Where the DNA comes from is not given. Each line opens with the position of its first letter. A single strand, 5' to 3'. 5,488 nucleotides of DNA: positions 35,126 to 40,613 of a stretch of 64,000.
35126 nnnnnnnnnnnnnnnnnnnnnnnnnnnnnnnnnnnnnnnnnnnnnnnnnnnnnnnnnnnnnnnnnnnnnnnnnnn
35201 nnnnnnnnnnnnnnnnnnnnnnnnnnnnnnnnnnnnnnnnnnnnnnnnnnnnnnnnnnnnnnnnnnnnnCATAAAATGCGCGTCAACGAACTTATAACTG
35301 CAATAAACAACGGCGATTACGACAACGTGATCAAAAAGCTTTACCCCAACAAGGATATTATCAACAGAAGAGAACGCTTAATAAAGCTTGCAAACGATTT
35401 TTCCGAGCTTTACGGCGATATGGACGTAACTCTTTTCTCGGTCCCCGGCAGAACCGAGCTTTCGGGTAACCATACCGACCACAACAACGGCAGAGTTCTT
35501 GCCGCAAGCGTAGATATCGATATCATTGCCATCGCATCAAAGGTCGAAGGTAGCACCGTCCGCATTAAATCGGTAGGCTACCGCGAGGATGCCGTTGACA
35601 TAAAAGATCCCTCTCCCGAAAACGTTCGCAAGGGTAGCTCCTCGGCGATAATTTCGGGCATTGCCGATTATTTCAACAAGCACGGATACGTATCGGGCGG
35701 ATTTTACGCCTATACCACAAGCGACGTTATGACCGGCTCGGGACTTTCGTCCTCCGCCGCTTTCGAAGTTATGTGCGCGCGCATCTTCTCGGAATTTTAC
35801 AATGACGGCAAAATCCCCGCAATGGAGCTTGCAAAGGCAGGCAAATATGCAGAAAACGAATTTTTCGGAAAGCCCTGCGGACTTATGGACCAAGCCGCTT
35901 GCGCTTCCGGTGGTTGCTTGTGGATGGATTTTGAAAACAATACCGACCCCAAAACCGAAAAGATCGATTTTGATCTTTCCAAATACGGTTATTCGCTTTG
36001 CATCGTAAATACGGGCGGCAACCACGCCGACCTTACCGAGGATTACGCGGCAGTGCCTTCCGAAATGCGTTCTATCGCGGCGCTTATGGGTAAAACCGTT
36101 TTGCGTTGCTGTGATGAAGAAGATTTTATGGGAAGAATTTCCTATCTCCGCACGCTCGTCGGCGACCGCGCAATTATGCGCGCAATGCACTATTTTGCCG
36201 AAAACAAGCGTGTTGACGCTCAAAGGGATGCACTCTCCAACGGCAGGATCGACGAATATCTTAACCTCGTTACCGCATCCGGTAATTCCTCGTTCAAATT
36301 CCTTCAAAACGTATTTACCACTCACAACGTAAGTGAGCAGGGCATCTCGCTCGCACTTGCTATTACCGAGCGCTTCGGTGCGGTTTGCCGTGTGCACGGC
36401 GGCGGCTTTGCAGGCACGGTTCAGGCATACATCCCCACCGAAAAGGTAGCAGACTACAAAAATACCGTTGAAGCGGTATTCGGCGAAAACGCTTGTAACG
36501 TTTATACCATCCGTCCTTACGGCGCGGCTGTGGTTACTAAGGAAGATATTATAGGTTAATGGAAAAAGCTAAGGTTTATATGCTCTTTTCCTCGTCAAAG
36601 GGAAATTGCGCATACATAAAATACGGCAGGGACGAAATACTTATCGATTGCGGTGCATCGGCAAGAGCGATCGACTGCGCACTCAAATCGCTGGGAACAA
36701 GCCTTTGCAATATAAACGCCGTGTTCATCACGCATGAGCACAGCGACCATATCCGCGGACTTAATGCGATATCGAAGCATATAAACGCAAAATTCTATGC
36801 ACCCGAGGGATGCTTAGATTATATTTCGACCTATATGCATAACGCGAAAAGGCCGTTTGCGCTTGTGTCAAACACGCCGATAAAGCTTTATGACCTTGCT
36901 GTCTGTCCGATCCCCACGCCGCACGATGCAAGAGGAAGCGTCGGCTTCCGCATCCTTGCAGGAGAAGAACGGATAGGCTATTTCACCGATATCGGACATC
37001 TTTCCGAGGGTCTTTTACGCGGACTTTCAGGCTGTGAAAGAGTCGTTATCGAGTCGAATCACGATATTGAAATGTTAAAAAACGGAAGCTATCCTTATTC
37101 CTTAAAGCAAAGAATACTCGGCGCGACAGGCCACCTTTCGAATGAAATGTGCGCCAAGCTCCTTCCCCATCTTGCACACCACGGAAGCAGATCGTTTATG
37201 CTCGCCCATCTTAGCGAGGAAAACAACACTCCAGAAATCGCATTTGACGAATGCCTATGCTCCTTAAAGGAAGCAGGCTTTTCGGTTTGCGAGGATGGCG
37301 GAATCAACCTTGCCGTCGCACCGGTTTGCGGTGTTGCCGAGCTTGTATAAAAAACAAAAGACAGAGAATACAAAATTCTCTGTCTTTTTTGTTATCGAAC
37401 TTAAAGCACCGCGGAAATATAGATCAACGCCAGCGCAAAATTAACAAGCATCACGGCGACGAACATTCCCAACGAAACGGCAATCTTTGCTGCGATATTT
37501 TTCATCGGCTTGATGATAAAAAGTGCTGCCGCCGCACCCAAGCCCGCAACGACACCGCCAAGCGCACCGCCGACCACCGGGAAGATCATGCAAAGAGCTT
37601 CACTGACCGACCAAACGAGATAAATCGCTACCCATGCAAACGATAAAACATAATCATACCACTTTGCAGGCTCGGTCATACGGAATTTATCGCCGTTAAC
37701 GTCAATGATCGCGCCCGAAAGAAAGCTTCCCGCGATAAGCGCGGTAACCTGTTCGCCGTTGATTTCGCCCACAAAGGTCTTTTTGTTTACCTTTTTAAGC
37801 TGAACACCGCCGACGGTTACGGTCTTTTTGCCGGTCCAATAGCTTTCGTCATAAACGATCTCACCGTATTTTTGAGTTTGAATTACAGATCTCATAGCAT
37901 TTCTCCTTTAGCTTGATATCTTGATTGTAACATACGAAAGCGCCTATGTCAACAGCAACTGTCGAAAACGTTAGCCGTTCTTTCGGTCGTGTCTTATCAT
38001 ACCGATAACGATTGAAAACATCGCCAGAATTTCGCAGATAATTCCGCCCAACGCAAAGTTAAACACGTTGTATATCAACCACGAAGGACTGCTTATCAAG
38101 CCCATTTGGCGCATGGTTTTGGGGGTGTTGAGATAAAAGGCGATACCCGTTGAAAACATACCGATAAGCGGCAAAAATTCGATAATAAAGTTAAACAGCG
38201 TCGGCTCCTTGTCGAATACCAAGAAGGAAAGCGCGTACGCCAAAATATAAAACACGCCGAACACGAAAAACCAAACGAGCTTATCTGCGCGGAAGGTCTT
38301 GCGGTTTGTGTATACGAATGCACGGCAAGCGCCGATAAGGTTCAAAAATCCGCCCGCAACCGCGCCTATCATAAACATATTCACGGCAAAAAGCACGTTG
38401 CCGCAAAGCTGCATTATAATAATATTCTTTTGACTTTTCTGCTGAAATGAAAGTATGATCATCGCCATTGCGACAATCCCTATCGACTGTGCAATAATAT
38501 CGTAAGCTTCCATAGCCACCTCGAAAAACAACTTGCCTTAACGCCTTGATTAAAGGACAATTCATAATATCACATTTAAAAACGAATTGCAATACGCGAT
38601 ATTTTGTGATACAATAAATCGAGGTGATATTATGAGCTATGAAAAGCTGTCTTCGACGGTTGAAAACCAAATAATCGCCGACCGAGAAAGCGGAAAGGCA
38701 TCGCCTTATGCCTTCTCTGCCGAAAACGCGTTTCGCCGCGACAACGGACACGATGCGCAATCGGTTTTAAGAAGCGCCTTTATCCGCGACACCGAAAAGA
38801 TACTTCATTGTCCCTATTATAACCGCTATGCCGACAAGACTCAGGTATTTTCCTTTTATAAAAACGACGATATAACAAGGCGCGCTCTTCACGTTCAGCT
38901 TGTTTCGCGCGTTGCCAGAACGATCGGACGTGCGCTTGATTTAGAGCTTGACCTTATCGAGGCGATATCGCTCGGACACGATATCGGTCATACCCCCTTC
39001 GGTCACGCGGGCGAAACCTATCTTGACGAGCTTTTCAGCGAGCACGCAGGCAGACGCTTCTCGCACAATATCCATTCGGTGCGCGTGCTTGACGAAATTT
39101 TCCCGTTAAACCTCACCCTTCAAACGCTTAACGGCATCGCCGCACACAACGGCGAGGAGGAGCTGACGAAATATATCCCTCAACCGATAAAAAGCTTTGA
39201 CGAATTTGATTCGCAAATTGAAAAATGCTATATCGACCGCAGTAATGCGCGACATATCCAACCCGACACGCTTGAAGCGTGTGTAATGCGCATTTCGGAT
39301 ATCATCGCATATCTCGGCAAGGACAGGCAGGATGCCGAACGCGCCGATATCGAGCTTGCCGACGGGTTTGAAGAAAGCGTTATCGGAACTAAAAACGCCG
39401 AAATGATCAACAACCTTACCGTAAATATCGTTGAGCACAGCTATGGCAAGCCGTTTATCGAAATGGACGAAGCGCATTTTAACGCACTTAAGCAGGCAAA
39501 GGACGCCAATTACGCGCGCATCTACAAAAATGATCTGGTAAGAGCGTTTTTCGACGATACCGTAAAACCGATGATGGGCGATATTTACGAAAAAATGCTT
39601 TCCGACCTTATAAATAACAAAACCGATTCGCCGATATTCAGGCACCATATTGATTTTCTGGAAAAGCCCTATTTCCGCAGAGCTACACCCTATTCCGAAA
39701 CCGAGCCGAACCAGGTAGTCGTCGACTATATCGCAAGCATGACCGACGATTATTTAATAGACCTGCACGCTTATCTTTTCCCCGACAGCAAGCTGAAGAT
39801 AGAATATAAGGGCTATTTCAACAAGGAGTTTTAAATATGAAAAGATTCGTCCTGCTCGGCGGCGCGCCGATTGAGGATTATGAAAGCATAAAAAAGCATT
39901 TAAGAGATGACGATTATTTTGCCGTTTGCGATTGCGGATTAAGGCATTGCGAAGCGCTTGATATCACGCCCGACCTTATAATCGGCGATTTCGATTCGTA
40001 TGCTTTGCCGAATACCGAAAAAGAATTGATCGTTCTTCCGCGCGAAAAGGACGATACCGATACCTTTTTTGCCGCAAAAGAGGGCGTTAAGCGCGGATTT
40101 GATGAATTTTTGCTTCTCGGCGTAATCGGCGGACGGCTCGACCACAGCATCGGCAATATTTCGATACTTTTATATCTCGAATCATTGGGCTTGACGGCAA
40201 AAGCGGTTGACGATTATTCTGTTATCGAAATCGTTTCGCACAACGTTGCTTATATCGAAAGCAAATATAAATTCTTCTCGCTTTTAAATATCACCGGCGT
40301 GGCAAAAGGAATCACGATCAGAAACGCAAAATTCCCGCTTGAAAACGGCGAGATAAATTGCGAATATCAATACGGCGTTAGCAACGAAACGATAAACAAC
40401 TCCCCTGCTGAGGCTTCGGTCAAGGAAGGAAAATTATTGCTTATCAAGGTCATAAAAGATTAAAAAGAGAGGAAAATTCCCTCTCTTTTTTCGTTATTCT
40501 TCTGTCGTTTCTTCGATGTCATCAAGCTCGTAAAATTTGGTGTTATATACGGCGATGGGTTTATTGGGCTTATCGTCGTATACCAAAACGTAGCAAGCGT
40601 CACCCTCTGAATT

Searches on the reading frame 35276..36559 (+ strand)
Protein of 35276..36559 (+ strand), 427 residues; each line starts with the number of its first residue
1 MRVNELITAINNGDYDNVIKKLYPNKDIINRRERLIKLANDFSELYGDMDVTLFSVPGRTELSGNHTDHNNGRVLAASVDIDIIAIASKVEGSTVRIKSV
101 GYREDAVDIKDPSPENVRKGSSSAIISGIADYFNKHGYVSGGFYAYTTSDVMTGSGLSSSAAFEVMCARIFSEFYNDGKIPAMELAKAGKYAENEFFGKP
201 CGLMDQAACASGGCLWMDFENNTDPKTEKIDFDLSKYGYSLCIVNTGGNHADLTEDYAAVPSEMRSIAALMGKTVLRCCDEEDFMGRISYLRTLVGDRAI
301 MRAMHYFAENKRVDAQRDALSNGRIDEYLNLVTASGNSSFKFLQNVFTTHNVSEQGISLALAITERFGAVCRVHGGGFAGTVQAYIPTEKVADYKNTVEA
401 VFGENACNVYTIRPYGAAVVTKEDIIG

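Call 3: search_protein_families(library=pfam, proteins=[window:35276-36559:+], max_evalue=1)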
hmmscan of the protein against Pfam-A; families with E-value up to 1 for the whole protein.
window:35276-36559:+ (427 aa): 2 families
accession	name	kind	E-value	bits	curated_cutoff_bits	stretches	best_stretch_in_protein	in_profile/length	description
PF00288.32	GHMP_kinases_N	-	1.5e-16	60.8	22.3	1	126-213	3-87/87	GHMP kinases N terminal domain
PF10509.15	GalKase_gal_bdg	-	2e-15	56.5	23.1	1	41-89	2-49/49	Galactokinase galactose-binding signature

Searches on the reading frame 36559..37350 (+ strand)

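Call 3: search_protein_families(library=pfam, proteins=[window:36559-37350:+], max_evalue=1)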
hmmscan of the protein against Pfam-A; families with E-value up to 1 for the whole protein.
window:36559-37350:+ (263 aa): 8 families
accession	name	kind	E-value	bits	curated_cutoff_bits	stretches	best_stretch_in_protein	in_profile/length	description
PF12706.13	Lactamase_B_2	-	1.5e-17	64.3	27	1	27-206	3-191/200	Beta-lactamase superfamily domain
PF00753.33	Lactamase_B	-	9.4e-13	49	22.7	1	15-82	6-74/196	Metallo-beta-lactamase superfamily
PF23023.1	Anti-Pycsar_Apyc1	-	4e-06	26.9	50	1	16-78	21-80/250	Anti-Pycsar protein Apyc1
PF16661.11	Lactamase_B_6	-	0.00024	20.9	27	1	26-78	8-62/193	Metallo-beta-lactamase superfamily domain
PF25281.1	MBL_MAP1B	-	0.016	14.7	37.6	1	8-74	24-87/279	MAP1B MBL-like domain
PF13483.12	Lactamase_B_3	-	0.055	13.9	24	1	16-150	8-117/160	Beta-lactamase superfamily domain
PF19583.5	ODP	-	0.056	13.7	27.2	1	19-98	7-88/194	ODP family beta lactamase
PF02112.21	PDEase_II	-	0.2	11.2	23.7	1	51-77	82-108/340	cAMP phosphodiesterases class-II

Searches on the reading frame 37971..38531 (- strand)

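Call 60: search_protein_families(library=pfam, proteins=[window:37971-38531:-], max_evalue=0.0001)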
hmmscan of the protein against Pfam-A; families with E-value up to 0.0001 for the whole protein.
window:37971-38531:- (186 aa): 1 family
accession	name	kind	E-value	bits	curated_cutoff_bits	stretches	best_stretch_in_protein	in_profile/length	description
PF10688.14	Imp-YgjV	-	4.9e-29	101.6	23.5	1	12-184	1-158/159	Bacterial inner membrane protein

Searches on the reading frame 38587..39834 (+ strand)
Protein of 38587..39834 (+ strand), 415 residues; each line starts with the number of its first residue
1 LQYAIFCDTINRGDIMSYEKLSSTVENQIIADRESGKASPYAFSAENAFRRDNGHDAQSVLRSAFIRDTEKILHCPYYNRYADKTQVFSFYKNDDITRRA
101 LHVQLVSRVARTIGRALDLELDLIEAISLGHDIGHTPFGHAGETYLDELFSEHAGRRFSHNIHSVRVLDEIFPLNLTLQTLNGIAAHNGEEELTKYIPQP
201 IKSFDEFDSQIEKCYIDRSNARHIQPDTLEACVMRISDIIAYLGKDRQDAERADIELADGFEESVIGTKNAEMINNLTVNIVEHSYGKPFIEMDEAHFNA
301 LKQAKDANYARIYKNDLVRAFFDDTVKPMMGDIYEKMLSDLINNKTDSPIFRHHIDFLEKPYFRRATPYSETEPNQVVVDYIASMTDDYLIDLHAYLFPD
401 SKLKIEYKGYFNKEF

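Call 60: search_protein_families(library=pfam, proteins=[window:38587-39834:+], max_evalue=0.0001)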
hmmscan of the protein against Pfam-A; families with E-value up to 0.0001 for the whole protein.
window:38587-39834:+ (415 aa): 2 families
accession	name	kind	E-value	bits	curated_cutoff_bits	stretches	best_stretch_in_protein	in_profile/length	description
PF01966.28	HD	-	5.1e-11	43.3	22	1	102-241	4-114/116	HD domain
PF13286.11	HD_assoc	-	3.5e-08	34.3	22.2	1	293-395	3-90/91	Phosphohydrolase-associated domain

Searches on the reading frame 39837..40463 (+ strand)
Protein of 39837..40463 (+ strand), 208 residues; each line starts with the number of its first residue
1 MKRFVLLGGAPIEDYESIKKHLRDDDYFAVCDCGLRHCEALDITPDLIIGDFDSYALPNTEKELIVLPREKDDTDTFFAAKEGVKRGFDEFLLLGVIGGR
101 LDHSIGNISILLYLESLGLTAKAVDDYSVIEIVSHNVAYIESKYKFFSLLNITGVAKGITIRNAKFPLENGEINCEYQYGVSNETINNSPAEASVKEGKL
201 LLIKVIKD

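Call 60: search_protein_families(library=pfam, proteins=[window:39837-40463:+], max_evalue=0.0001)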
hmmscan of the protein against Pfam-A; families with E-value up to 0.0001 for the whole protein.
window:39837-40463:+ (208 aa): 2 families
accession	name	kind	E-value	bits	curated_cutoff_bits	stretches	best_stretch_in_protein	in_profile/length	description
PF04263.21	TPK_catalytic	-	2.9e-18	66.3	30.7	1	19-115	2-105/113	Thiamin pyrophosphokinase, catalytic domain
PF04265.19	TPK_B1_binding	-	1.1e-07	31.8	22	1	141-199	7-66/67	Thiamin pyrophosphokinase, vitamin B1 binding domain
